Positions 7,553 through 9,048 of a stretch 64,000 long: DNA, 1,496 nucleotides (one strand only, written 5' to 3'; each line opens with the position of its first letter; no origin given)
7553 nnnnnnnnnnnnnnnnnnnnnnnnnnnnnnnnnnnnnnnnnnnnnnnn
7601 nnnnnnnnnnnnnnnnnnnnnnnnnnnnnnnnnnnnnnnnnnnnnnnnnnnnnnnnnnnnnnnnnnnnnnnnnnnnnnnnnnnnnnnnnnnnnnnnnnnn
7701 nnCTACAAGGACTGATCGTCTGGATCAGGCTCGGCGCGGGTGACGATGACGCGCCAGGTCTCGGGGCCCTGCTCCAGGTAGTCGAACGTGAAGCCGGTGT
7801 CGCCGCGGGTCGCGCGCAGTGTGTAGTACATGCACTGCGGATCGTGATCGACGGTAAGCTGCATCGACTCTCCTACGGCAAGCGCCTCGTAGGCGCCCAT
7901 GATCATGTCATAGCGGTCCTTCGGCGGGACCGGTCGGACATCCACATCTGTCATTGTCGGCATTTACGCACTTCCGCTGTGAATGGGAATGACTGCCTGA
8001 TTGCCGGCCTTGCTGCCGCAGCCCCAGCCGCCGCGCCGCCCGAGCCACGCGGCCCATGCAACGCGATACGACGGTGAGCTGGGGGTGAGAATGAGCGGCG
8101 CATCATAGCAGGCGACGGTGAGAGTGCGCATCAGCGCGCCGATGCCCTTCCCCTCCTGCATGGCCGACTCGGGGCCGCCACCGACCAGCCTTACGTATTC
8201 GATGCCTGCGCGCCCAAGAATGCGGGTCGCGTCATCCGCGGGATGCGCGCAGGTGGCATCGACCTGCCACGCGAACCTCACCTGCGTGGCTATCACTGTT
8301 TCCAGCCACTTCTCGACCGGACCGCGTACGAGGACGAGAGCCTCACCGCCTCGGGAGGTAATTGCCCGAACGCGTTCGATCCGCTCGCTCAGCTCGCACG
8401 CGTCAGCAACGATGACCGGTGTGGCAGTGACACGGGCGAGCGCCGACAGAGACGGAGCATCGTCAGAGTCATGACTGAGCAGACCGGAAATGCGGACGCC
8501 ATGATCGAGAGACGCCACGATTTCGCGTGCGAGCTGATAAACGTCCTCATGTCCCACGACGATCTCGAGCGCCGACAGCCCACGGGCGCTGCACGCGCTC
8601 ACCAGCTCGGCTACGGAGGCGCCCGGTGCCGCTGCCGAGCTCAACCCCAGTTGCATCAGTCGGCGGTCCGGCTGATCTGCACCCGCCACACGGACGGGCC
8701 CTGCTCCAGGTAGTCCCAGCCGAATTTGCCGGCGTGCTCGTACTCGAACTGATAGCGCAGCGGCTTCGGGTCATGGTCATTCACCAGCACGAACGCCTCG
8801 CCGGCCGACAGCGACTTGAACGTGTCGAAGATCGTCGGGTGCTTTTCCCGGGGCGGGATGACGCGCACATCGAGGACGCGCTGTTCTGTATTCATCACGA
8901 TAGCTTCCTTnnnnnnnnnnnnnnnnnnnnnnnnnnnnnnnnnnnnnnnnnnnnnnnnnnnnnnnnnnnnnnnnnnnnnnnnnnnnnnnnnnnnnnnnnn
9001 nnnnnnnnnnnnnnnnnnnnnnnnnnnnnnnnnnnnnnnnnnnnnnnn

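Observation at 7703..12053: Seven-gene translationally welded operon: SufR-like regulator, His-rich 12-TM protein, DUF59, DUF1858-2xDUF2249 fusion, DUF2249, unknown 230-aa protein, DUF2249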

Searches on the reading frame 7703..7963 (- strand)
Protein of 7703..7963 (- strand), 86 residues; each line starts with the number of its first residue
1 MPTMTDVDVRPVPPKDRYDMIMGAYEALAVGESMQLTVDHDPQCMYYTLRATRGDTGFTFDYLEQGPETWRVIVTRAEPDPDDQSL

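Call 4: search_protein_families(library=pfam, proteins=[window:7703-7963:-], max_evalue=0.01)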
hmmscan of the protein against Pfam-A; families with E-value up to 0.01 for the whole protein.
window:7703-7963:- (86 aa): 1 family
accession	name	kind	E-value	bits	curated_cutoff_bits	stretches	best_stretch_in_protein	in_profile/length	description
PF10006.14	DUF2249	-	2.1e-20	72.8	29.5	1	7-76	2-70/70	Uncharacterized conserved protein (DUF2249)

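Call 5: search_protein_families(library=ncbifam, proteins=[window:7703-7963:-], max_evalue=0.01)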
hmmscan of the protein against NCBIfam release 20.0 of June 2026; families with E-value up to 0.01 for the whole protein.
window:7703-7963:- (86 aa): 0 families

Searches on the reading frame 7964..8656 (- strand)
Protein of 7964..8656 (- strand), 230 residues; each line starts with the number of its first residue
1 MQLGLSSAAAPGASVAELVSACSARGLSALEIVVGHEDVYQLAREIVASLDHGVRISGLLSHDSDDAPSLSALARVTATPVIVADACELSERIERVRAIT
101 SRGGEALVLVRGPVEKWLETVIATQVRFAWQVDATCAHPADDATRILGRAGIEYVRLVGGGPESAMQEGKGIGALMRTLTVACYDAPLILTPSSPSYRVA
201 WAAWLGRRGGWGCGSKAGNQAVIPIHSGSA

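Call 4: search_protein_families(library=pfam, proteins=[window:7964-8656:-], max_evalue=0.01)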
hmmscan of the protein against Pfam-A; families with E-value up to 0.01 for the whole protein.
window:7964-8656:- (230 aa): 0 families

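Call 5: search_protein_families(library=ncbifam, proteins=[window:7964-8656:-], max_evalue=0.01)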
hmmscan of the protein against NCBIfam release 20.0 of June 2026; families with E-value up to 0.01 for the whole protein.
window:7964-8656:- (230 aa): 0 families

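Call 8: search_solved_structures(query=window:7964-8656:-, max_evalue=10)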
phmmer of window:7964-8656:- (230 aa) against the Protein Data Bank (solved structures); distinct sequences matched with E-value up to 10: 2.
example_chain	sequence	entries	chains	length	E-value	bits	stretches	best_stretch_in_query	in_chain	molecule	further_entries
4jbw_M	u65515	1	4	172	2.1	11.3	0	65-100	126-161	Glucose-specific phosphotransferase enzyme IIA component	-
1ggr_A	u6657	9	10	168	2.1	11.3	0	66-100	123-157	PTS SYSTEM, GLUCOSE-SPECIFIC IIA COMPONENT | GLUCOSE-SPECIFIC PROTEIN IIIGlc | GLUCOSE-SPECIFIC PHOSPHOCARRIER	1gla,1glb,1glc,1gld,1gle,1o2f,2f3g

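Call 33: find_homologous_proteins(query=window:7967-8656:-, max_evalue=0.001)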
Query window:7967-8656:- (230 aa): 273 proteins with E <= 0.001 among 5163 candidates; the best 120 are listed.
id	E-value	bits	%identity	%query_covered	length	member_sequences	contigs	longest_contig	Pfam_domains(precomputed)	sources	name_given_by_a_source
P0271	3.4e-140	483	100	98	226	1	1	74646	-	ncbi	ncbi:MAG TPA: hypothetical protein VF035_00875 [Longimicrobiales bacterium]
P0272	3.0e-120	418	86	100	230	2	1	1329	-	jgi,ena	jgi:hypothetical protein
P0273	1.3e-118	413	84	100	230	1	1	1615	-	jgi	jgi:hypothetical protein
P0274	1.1e-66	243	55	98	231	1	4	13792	-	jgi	jgi:hypothetical protein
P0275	1.1e-63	233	56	99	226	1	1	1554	-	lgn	-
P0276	4.1e-63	231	54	96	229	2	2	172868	-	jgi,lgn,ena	-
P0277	4.8e-63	231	54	94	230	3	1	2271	-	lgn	-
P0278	3.3e-62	228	52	99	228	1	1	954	-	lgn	-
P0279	1.2e-59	220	53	98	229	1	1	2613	-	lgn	-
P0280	1.9e-59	219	52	98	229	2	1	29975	-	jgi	jgi:hypothetical protein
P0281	3.4e-59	218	53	96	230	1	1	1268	-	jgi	jgi:hypothetical protein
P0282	1.6e-58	216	54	94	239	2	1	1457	-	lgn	-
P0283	4.0e-58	215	51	98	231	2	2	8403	-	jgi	jgi:hypothetical protein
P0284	1.8e-57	213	50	94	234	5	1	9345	-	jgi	jgi:hypothetical protein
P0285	1.9e-57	213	52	97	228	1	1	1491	-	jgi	-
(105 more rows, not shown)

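Call 45: predict_structure(alignment_id=A4)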
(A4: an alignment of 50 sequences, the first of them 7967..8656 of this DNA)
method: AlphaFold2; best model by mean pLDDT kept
length: 230 residues; sequences in the alignment: 50
mean_pLDDT: 90.0   pTM: 0.85
mean pLDDT of the five models: 90.0, 90.0, 89.9, 89.8, 88.8
residues with pLDDT >= 90: 177; 70-90: 29; 50-70: 8; < 50: 16
segments of 3 or more residues with pLDDT < 50: 212-226
pLDDT, mean of each block of 10 residues (from residue 1): 96 94 95 90 93 94 97 97 98 99 98 97 98 95 98 96 84 96 98 90 75 45 47
secondary structure, 60 per line:
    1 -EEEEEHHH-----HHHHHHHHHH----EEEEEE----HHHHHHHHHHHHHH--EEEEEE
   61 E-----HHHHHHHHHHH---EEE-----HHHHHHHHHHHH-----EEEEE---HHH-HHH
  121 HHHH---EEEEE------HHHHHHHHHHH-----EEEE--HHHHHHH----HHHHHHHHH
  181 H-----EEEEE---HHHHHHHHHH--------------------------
elements in order: E2-6 H15-24 E29-34 H39-52 E55-61 H67-77 E81-83 H89-100 E106-110 H118-124 E128-132 H139-149 E155-158 H161-167 H172-181 E187-191 H195-204

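Call 49: fold_search(model_id=the predicted structure, library=pdb)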
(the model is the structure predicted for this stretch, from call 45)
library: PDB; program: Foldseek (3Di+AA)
matches with E <= 10: 1559; with E <= 0.001: 51
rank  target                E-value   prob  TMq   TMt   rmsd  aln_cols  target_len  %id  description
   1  8k7m_A                1.4e-06  1.00  0.54  0.55   5.0       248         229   14  De novo design protein -T01 (released 2024-07-31)
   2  3lmz                  2.6e-06  1.00  0.63  0.58   4.8       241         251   10  Crystal structure of Putative sugar isomerase. (YP_001305105.1) from Parabacteroides distasonis ATCC 8503 at 1.44 A reso (released 2010-02-23)
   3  8k7m_B                4.1e-06  1.00  0.53  0.53   6.2       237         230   15  De novo design protein -T01 (released 2024-07-31)
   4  7vpf_A                9.0e-06  1.00  0.60  0.52   6.0       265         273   13  Crystal structure of a novel putative sugar isomerase from the psychrophilic bacterium Paenibacillus sp. R4 (released 2021-12-29)
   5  4xsl_B                1.5e-05  1.00  0.64  0.52   5.2       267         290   12  Crystal strcutre of D-tagatose 3-epimerase C66S from Pseudomonas cichorii in complex with glycerol (released 2016-01-27)
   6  3p6l                  1.6e-05  1.00  0.57  0.51   6.0       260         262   13  Crystal structure of a Sugar phosphate isomerase/epimerase (BDI_1903) from Parabacteroides distasonis ATCC 8503 at 1.85  (released 2010-12-08)
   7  9ui2_A                3.0e-05  1.00  0.43  0.44   8.8       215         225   18  Crystal structure of Thermus thermophilus HB8 transaldolase (released 2025-07-30)
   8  2q02_C                3.4e-05  1.00  0.56  0.49   6.4       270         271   11  Crystal structure of a xylose isomerase domain containing protein (stm4435) from salmonella typhimurium lt2 at 2.40 A  (released 2007-06-05)
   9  2q02_A                4.3e-05  1.00  0.58  0.51   5.6       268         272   12  Crystal structure of a xylose isomerase domain containing protein (stm4435) from salmonella typhimurium lt2 at 2.40 A  (released 2007-06-05)
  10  4xsl_C                4.6e-05  1.00  0.45  0.37   8.4       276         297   10  Crystal strcutre of D-tagatose 3-epimerase C66S from Pseudomonas cichorii in complex with glycerol (released 2016-01-27)
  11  8kc5_A                6.1e-05  1.00  0.48  0.49   7.6       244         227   14  De novo design protein -T09 (released 2024-08-07)
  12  8kc5_B                9.9e-05  1.00  0.49  0.50   7.2       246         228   13  De novo design protein -T09 (released 2024-08-07)
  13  7x7w_A                1.3e-04  1.00  0.61  0.50   6.2       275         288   12  The X-ray Crystallographic Structure of D-Psicose 3-epimerase from Clostridia bacterium (released 2022-09-07)
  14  7nr1_A                1.3e-04  1.00  0.42  0.39  10.6       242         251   14  Crystal structure of holo-S116A mutant of Hydroxy ketone aldolase (SwHKA) from Sphingomonas wittichii RW1 (released 2022-09-21)
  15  2qw5_A                1.4e-04  1.00  0.52  0.39   6.9       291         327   10  CRYSTAL STRUCTURE OF A PUTATIVE SUGAR PHOSPHATE ISOMERASE/EPIMERASE (AVA4194) FROM ANABAENA VARIABILIS ATCC 29413 AT 1 (released 2007-09-04)
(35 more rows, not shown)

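Call 65: search_protein_families(library=pfam, alignment_id=A4, max_evalue=1)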
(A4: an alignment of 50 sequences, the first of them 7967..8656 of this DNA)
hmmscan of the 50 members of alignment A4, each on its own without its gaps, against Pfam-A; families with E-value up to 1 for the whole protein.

A. member 1, window:7967-8656:- (230 aa): 0 families

B. families by the number of members that match (of 50 scanned): 16 families
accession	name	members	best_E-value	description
PF04122.17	CW_binding_2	2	0.014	Cell wall binding domain 2 (CWB2)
PF13317.11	DUF4088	1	0.0031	Protein of unknown function (DUF4088)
PF09837.15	DUF2064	1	0.005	Uncharacterized protein conserved in bacteria (DUF2064)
PF13714.12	PEP_mutase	1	0.0099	Phosphoenolpyruvate phosphomutase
PF20024.5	DUF6432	1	0.016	Family of unknown function (DUF6432)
PF19749.4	DUF6236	1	0.027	Family of unknown function (DUF6236)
PF19836.4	DUF6315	1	0.031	Family of unknown function (DUF6315)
PF11865.14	mTOR_dom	1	0.094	Serine/threonine-protein kinase mTOR domain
PF16932.10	T4SS_TraI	1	0.18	Type IV secretory system, conjugal DNA-protein transfer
PF03437.21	BtpA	1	0.21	BtpA family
PF10975.14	DUF2802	1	0.24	Protein of unknown function (DUF2802)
PF02623.20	FliW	1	0.31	FliW protein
PF09043.17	Lys-AminoMut_A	1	0.38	D-Lysine 5,6-aminomutase TIM-barrel domain of alpha subunit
PF05400.18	FliT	1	0.46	Flagellar protein FliT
PF20031.4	DUF6437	1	0.48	Family of unknown function (DUF6437)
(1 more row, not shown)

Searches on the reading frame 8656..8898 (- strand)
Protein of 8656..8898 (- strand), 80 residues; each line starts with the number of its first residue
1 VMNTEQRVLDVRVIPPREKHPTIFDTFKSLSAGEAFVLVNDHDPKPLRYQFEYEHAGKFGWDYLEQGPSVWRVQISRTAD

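Call 4: search_protein_families(library=pfam, proteins=[window:8656-8898:-], max_evalue=0.01)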
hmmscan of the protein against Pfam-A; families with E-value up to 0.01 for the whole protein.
window:8656-8898:- (80 aa): 1 family
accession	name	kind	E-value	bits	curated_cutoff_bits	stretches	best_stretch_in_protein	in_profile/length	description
PF10006.14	DUF2249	-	1.2e-30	105.6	29.5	1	8-77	1-70/70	Uncharacterized conserved protein (DUF2249)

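Call 5: search_protein_families(library=ncbifam, proteins=[window:8656-8898:-], max_evalue=0.01)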
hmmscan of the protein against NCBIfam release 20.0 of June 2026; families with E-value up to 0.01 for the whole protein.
window:8656-8898:- (80 aa): 0 families

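Call 60: search_solved_structures(query=window:8656-8898:-, max_evalue=1)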
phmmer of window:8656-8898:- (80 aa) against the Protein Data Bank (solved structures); distinct sequences matched with E-value up to 1: 0.
